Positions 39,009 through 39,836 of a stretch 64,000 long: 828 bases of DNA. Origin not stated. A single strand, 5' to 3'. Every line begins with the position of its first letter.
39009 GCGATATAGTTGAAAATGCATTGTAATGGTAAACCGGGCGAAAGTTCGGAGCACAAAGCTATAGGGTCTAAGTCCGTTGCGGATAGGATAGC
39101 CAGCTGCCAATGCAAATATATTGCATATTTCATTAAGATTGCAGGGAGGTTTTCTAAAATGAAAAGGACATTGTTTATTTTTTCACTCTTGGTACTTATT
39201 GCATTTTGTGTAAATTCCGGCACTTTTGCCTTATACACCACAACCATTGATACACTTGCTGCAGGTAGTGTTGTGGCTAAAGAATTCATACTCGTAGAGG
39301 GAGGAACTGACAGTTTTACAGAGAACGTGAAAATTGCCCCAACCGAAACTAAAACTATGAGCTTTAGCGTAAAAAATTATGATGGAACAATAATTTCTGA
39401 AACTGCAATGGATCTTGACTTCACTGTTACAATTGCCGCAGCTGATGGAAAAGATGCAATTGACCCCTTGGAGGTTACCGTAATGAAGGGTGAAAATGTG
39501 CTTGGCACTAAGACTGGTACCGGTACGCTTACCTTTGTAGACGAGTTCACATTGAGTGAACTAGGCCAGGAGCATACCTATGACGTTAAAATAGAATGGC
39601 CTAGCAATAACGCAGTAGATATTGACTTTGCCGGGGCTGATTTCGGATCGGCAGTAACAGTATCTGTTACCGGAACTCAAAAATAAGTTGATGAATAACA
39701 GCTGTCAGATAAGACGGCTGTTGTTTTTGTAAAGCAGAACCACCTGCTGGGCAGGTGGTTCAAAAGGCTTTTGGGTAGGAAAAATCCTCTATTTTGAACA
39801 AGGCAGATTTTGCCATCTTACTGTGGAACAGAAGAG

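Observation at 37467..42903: SipW/TasA-type fibre operon extended by an ABC-ATPase-like protein and a permease fused to a signal-peptidase-like domain, both with apparently degenerate active sites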

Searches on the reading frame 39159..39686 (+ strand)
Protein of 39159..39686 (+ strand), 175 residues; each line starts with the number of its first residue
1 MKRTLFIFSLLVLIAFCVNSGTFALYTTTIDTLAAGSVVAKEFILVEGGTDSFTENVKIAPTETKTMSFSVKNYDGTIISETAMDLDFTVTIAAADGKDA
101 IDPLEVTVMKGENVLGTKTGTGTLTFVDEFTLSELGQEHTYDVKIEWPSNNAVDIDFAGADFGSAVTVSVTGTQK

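Call 4: search_protein_families(library=pfam, proteins=[window:39159-39686:+], max_evalue=1)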
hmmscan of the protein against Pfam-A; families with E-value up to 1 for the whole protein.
window:39159-39686:+ (175 aa): 0 families

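Call 5: search_protein_families(library=ncbifam, proteins=[window:39159-39686:+], max_evalue=1)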
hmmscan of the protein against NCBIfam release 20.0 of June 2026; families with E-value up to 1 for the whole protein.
window:39159-39686:+ (175 aa): 1 family
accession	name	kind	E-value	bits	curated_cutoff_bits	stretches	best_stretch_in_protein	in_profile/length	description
TIGR03102.1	halo_cynanin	subfamily_domain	0.0018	18.3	93.8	1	70-124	7-62/115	halocyanin domain-containing protein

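Call 15: search_solved_structures(query=window:39159-39686:+, max_evalue=10, show_alignments=2)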
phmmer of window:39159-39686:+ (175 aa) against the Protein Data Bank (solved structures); distinct sequences matched with E-value up to 10: 2.
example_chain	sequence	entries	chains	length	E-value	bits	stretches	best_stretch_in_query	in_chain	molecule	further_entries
4pbv_A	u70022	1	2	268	0.27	14.6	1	100-157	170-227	NT-3 growth factor receptor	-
4pbw_B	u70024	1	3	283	0.28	14.5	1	100-157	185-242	NT-3 growth factor receptor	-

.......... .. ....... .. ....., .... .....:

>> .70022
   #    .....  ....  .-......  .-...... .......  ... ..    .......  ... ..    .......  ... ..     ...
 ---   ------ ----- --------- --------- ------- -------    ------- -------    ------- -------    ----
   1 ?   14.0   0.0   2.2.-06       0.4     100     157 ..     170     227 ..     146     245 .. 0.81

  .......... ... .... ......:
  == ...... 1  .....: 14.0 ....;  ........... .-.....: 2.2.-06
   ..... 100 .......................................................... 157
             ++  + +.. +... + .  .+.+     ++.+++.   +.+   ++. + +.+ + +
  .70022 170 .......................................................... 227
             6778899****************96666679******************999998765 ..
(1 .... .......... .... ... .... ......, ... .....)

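Call 18: find_homologous_proteins(query=window:39159-39686:+, max_evalue=0.001)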
Query window:39159-39686:+ (175 aa): 207 proteins with E <= 0.001 among 472 candidates; the best 120 are listed.
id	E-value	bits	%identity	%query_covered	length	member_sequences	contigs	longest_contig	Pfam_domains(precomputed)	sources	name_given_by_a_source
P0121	1.7e-104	365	100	100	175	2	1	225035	-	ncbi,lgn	ncbi:MAG: hypothetical protein ACOX0E_09415 [Syntrophomonadaceae bacterium]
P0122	9.0e-80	284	79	100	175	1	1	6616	-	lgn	-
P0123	2.8e-72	260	71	100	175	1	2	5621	-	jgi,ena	-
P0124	1.4e-71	258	71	100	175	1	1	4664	-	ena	-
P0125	1.6e-71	258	74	100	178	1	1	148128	-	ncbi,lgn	-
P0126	8.7e-63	229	66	100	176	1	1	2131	-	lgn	-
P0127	5.3e-62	227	64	100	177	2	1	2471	-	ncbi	-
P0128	2.6e-61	224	63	100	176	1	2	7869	-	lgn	-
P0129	1.7e-60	222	63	100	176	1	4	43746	-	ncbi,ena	-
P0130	2.5e-60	221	61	100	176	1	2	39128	-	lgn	-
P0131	3.4e-60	221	63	100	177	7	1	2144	-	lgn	-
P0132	6.0e-60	220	63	100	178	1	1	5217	-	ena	-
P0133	9.7e-60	219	61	100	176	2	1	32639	-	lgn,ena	-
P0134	1.1e-59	219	61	100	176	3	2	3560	-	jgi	jgi:hypothetical protein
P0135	1.3e-59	219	61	100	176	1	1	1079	-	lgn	-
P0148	3.3e-58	214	60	100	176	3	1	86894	-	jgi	jgi:uncharacterized GH25 family protein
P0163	6.9e-57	210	61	100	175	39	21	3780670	-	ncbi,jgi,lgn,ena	jgi:hypothetical protein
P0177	3.5e-56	208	59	99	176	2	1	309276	-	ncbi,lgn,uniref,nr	ncbi:hypothetical protein DFR58_102259 [Anaerobacterium chartisolvens]|uniref:Alternate signal-media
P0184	9.7e-56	206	61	100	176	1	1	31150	-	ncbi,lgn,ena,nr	ncbi:MAG: hypothetical protein CVU97_02165 [Firmicutes bacterium HGW-Firmicutes-21]|nr:MAG: hypothet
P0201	2.8e-54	201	56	100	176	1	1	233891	-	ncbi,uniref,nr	ncbi:hypothetical protein OXPF_03830 [Oxobacter pfennigii]|uniref:Camelysin metallo-endopeptidase n=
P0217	1.5e-53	199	58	100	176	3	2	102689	-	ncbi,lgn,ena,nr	ncbi:MAG: hypothetical protein GX303_06925 [Clostridiales bacterium]|nr:hypothetical protein [Clostr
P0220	2.3e-53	198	57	100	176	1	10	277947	-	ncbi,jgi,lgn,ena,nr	ncbi:MAG: hypothetical protein APF84_08785 [Gracilibacter sp. BRH_c7a]|nr:MAG: hypothetical protein 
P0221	2.6e-53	198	57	100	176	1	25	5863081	-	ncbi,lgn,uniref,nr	ncbi:hypothetical protein Desor_2095 [Desulfosporosinus orientis DSM 765]|uniref:SipW-cognate class 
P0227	8.3e-53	197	57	100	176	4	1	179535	-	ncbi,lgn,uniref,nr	ncbi:hypothetical protein [Desulfosporosinus hippei]|uniref:SipW-cognate class signal peptide n=1 Ta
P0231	1.1e-52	196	57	100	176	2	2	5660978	-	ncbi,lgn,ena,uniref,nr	ncbi:hypothetical protein [Desulfosporosinus youngiae]|uniref:SipW-cognate class signal peptide n=1 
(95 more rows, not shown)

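Call 21: search_solved_structures(query=A2, max_evalue=10, show_alignments=2)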
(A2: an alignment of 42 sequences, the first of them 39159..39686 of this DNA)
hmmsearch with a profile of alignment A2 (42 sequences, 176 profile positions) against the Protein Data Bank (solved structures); distinct sequences matched with E-value up to 10: 1.
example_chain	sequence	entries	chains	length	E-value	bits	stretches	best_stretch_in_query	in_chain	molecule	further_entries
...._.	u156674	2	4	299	1.4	12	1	66-142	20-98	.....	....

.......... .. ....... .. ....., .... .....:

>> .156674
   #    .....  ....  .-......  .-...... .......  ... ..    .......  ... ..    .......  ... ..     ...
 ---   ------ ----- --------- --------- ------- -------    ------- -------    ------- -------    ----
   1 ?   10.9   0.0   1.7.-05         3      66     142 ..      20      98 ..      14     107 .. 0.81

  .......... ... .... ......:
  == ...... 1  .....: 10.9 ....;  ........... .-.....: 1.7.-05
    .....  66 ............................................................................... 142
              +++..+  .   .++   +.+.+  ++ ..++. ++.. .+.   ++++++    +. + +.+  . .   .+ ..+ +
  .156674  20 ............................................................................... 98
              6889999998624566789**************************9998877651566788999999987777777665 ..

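Call 29: predict_structure(alignment_id=A2)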
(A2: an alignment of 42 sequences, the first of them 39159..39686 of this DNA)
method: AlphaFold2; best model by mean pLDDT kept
length: 175 residues; sequences in the alignment: 42
mean_pLDDT: 83.5   pTM: 0.70
mean pLDDT of the five models: 83.5, 83.4, 81.9, 77.3, 77.2
residues with pLDDT >= 90: 74; 70-90: 73; 50-70: 18; < 50: 10
segments of 3 or more residues with pLDDT < 50: 29-37
pLDDT, mean of each block of 10 residues (from residue 1): 84 83 54 49 78 88 90 88 93 86 93 95 96 92 91 70 87 89
secondary structure, 60 per line:
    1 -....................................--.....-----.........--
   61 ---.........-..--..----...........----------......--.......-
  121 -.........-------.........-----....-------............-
elements in order: H2-37 E40-44 E50-58 E64-72 E84-94 E105-110 E113-119 E122-130 E138-146 H152-155 E163-174

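Call 34: fold_search(model_id=the predicted structure, library=pdb)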
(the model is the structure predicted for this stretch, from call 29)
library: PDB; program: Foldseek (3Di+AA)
matches with E <= 10: 1491; with E <= 0.001: 10
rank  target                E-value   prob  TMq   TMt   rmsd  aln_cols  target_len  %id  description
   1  8xcj_F                1.2e-04  1.00  0.34  0.18   8.2       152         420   12  Open State of central tail fiber of bacteriophage lambda upon binding to LamB (gpJ713-LamB complex) (released 2024-05-01)
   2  9fmt_E                2.7e-04  0.98  0.28  0.11   9.9       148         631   12  Cryo-EM structure of the BcsB hexameric crown from the E. coli cellulose secretion macrocomplex (released 2024-10-16)
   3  5sv5                  3.0e-04  1.00  0.34  0.47   5.8       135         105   12  1.0 Angstrom Crystal Structure of pre-Peptidase C-terminal Domain of Collagenase from Bacillus anthracis. (released 2016-08-17)
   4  9fmt_B                3.8e-04  0.97  0.27  0.10  10.0       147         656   13  Cryo-EM structure of the BcsB hexameric crown from the E. coli cellulose secretion macrocomplex (released 2024-10-16)
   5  6yg8_E                4.2e-04  0.97  0.27  0.11   9.8       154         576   12  Cryo-EM structure of a BcsB pentamer in the context of an assembled Bcs macrocomplex (released 2021-02-24)
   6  5azy_A                4.5e-04  1.00  0.33  0.52   5.6       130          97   10  Crystal structure of p24delta1 GOLD domain (Native 2) (released 2016-09-14)
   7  8xck_F                5.7e-04  0.99  0.33  0.22   7.7       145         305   12  Closed state of central tail fiber of bacteriophage lambda (released 2024-05-01)
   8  7kp4_B                6.8e-04  1.00  0.33  0.40   5.8       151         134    7  Crystal structure of human claudin-4 in complex with Clostridium perfringens enterotoxin C-terminal domain (released 2020-12-09)
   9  6ov3_B                7.2e-04  1.00  0.37  0.47   5.3       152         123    7  Crystal structure of human claudin-9 in complex with Clostridium perfringens entertoxin C-terminal domain in open form (released 2019-09-04)
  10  2bpa_2                8.1e-04  0.92  0.27  0.27   9.0       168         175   14  ATOMIC STRUCTURE OF SINGLE-STRANDED DNA BACTERIOPHAGE PHIX174 AND ITS FUNCTIONAL IMPLICATIONS (released 1991-12-03)
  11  6f1d                  1.0e-03  1.00  0.37  0.50   6.7       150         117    6  CUB2 domain of C1r (released 2018-01-17)
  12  9ihc_B                1.0e-03  1.00  0.35  0.46   5.8       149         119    5  CryoEM structure of a synthetic antibody, COP-2, in complex with the C-terminal domain of Clostridium perfringens Ente (released 2025-03-12)
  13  5azw_B                1.1e-03  1.00  0.30  0.47  10.4       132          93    7  Crystal structure of p24beta1 GOLD domain (released 2016-09-14)
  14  9fmt_A                1.3e-03  0.96  0.30  0.11   9.8       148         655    9  Cryo-EM structure of the BcsB hexameric crown from the E. coli cellulose secretion macrocomplex (released 2024-10-16)
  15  6za2_A                1.4e-03  0.99  0.32  0.08   7.5       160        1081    9  Crystal structure of dimeric latent PorU from Porphyromonas gingivalis (released 2021-09-29)
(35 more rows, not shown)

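Call 37: search_protein_families(library=ncbifam, alignment_id=A2, max_evalue=10)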
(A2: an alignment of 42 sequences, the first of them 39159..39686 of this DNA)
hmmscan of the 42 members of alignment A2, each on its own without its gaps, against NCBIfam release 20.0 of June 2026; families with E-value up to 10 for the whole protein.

A. member 1, window:39159-39686:+ (175 aa): 1 family
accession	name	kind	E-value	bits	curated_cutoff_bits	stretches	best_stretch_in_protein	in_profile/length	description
TIGR03102.1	halo_cynanin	subfamily_domain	0.0018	18.3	93.8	1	70-124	7-62/115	halocyanin domain-containing protein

B. families by the number of members that match (of 42 scanned): 16 families
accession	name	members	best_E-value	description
NF033802.1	AimP_fam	18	0.0038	lysogeny pheromone AimP family peptide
TIGR03102.1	halo_cynanin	13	0.00015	halocyanin domain-containing protein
NF045787.1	OmpABordt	3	0.012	outer membrane protein OmpA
TIGR04226.1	RrgB_K2N_iso_D2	3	0.047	isopeptide-forming domain-containing fimbrial protein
TIGR03000.1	plancto_dom_1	2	0.053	TIGR03000 domain-containing protein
NF003578.0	PRK05248.2-3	1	0.045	hypothetical protein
NF006087.0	PRK08236.1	1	0.071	futalosine hydrolase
NF008488.0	PRK11396.1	1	0.085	environmental stress-induced protein Ves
TIGR02656.1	cyanin_plasto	1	0.096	plastocyanin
TIGR04488.1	SoxY_true_GGCGG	1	0.11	thiosulfate oxidation carrier protein SoxY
NF045807.1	blaOXA-1238_like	1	0.12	OXA-1238 family class D beta-lactamase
TIGR02209.1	ftsL_broad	1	0.18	cell division protein FtsL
NF053819.1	EF0750_LPXTG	1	0.33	EF2685/EF0750 family sortase-dependent surface protein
NF052318.1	T9SS_sortase_N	1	0.49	type IX secretion system sortase PorU, long form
NF005249.0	PRK06760.1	1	0.74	hypothetical protein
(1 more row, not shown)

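Call 64: search_protein_families(library=pfam, alignment_id=A2, max_evalue=10)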
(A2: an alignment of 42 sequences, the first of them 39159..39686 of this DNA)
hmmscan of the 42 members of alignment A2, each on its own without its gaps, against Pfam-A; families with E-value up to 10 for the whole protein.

A. member 1, window:39159-39686:+ (175 aa): 0 families

B. families by the number of members that match (of 42 scanned): 42 families (the first 25 are shown)
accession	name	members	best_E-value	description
PF13860.13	FlgD_ig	13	0.05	FlgD Ig-like domain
PF01835.25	MG2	12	0.017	MG2 domain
PF12389.13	Peptidase_M73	6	0.0032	Camelysin metallo-endopeptidase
PF00686.25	CBM_20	5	0.0029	Starch binding domain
PF07532.17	Big_4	5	0.17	Bacterial Ig-like domain (group 4)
PF21834.1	DUF6894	4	0.029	Domain of unknown function (DUF6894)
PF08139.17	LPAM_1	3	1.7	Prokaryotic membrane lipoprotein lipid attachment site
PF23616.1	Ig_GEX2_N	2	0.05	GEX2 N-terminal Ig-like domain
PF18705.7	DUF5643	2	0.1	Family of unknown function (DUF5643)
PF17961.7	Big_8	2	0.11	Bacterial Ig domain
PF18647.6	Fungal_lectin_2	2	0.2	Alpha-galactosyl-binding fungal lectin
PF17936.7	Big_6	2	0.89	Bacterial Ig domain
PF23865.1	DUF7223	1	0.024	Domain of unknown function (DUF7223)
PF14310.12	Fn3-like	1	0.029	Fibronectin type III-like domain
PF11589.14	DUF3244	1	0.047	Domain of unknown function (DUF3244)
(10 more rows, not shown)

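Call 75: search_protein_families(library=pfam, proteins=[P0201, P0221, P0227, P0231, P0177, P0163, P0148, P0184, P0217, P0220], max_evalue=1)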
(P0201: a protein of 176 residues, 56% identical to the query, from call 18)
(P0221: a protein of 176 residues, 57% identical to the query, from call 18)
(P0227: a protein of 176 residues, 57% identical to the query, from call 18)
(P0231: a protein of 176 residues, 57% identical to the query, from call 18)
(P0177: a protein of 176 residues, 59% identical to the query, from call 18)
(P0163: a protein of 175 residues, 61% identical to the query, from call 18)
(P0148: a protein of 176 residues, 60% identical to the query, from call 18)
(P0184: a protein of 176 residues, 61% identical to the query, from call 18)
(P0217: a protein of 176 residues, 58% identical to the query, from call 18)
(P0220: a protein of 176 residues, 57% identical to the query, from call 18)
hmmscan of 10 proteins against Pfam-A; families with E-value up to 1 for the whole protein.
P0201 (176 aa): 4 families
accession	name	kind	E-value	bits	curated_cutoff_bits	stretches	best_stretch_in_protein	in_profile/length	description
PF00686.25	CBM_20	-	0.0029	17.8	23.3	1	50-90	47-87/97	Starch binding domain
PF12389.13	Peptidase_M73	-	0.0032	17.7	22.5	1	2-96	4-95/196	Camelysin metallo-endopeptidase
PF16757.11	Fucosidase_C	-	0.11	13.5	25.6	1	137-174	15-52/88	Alpha-L-fucosidase C-terminal domain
PF14292.12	SusE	-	0.33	11.6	25.2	0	129-172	12-53/106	SusE outer membrane protein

P0221 (176 aa): 2 families
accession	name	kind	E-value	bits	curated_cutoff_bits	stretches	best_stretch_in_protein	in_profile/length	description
PF00686.25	CBM_20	-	0.019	15.2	23.3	1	50-91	47-88/97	Starch binding domain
PF23865.1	DUF7223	-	0.024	14.3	27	1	57-145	94-182/254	Domain of unknown function (DUF7223)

P0227 (176 aa): 2 families
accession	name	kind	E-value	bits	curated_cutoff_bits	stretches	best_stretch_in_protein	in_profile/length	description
PF12389.13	Peptidase_M73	-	0.0041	17.4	22.5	0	58-97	57-96/196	Camelysin metallo-endopeptidase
PF19454.4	DUF5992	-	0.098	13.1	23.8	0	6-92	4-88/106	Family of unknown function (DUF5992)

P0231 (176 aa): 3 families
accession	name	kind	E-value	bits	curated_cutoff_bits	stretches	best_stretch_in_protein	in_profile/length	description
PF03803.21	Scramblase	-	0.14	11.8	25.4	0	42-81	131-172/221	Scramblase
PF06819.16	Arc_PepC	-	0.17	12.6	23.4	1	6-49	5-49/110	Archaeal Peptidase A24 C-terminal Domain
PF19231.4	DUF5884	-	0.2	12.2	27.5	1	104-142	52-90/155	Family of unknown function (DUF5884)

P0177 (176 aa): 1 family
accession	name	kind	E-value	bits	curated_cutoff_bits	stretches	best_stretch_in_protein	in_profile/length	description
PF23616.1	Ig_GEX2_N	-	0.069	13.7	27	0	101-158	19-77/105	GEX2 N-terminal Ig-like domain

P0163 (175 aa): 0 families

P0148 (176 aa): 3 families
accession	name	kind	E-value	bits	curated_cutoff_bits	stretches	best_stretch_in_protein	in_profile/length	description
PF01835.25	MG2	-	0.032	15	32.8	1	93-146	24-80/96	MG2 domain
PF13860.13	FlgD_ig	-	0.088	13.2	27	1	100-138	21-62/79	FlgD Ig-like domain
PF06097.16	DUF945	-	0.81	9.1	26.8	1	38-157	120-244/460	Bacterial protein of unknown function (DUF945)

P0184 (176 aa): 1 family
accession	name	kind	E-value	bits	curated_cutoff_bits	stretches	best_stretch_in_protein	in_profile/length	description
PF12892.13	FctA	-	0.52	11.5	22.1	0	110-172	52-94/120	Spy0128-like isopeptide containing domain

P0217 (176 aa): 0 families

P0220 (176 aa): 1 family
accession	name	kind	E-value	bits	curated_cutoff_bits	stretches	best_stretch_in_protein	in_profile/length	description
PF25760.1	Phage_RB18_ORF43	-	0.21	12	27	1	112-154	17-60/69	Phage RB18 ORF43.1 protein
